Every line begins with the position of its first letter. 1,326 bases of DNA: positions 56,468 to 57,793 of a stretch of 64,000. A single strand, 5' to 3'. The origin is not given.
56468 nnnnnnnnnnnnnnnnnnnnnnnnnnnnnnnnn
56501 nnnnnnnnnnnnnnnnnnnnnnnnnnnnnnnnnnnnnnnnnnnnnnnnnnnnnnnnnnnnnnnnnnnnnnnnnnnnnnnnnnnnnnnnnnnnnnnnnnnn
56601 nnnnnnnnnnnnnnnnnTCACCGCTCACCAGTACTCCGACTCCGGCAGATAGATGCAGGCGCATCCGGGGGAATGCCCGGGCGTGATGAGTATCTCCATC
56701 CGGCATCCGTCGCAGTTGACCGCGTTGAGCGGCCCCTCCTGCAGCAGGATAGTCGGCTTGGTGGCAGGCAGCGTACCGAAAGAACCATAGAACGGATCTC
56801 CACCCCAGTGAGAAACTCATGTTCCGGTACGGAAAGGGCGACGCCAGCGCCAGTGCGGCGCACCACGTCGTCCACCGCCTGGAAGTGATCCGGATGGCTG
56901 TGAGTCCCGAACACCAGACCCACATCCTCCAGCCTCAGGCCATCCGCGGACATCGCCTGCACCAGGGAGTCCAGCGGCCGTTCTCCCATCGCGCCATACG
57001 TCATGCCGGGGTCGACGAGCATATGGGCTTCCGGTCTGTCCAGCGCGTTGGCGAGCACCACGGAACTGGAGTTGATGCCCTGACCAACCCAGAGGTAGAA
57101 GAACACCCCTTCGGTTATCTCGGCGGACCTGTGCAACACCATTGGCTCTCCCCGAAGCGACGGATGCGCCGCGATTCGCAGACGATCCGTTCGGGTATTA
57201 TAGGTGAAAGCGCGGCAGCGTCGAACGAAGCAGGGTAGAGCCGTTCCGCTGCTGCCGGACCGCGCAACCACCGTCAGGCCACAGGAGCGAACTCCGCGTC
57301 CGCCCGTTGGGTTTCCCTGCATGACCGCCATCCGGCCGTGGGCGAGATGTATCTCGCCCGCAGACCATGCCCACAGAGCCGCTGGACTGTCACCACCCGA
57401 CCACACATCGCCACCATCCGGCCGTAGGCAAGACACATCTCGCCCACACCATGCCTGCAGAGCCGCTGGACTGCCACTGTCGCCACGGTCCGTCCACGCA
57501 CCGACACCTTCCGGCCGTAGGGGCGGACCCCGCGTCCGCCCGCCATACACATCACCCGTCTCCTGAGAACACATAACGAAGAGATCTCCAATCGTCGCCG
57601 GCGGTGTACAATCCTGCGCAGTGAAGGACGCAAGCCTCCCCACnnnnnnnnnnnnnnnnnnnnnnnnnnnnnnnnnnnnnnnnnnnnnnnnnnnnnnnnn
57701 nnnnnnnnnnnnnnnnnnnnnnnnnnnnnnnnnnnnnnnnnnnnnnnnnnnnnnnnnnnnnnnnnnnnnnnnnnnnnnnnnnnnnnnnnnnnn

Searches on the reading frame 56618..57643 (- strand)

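Call 13: search_protein_families(library=pfam, proteins=[window:56618-57643:-], max_evalue=0.01)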
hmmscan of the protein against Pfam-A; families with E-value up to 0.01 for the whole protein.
window:56618-57643:- (341 aa): 2 families
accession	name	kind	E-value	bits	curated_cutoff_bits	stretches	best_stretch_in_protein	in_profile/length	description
PF00753.33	Lactamase_B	-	4.2e-09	37.1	22.7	1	195-280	9-83/196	Metallo-beta-lactamase superfamily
PF12706.13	Lactamase_B_2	-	0.0028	17.7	27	1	209-271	4-61/200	Beta-lactamase superfamily domain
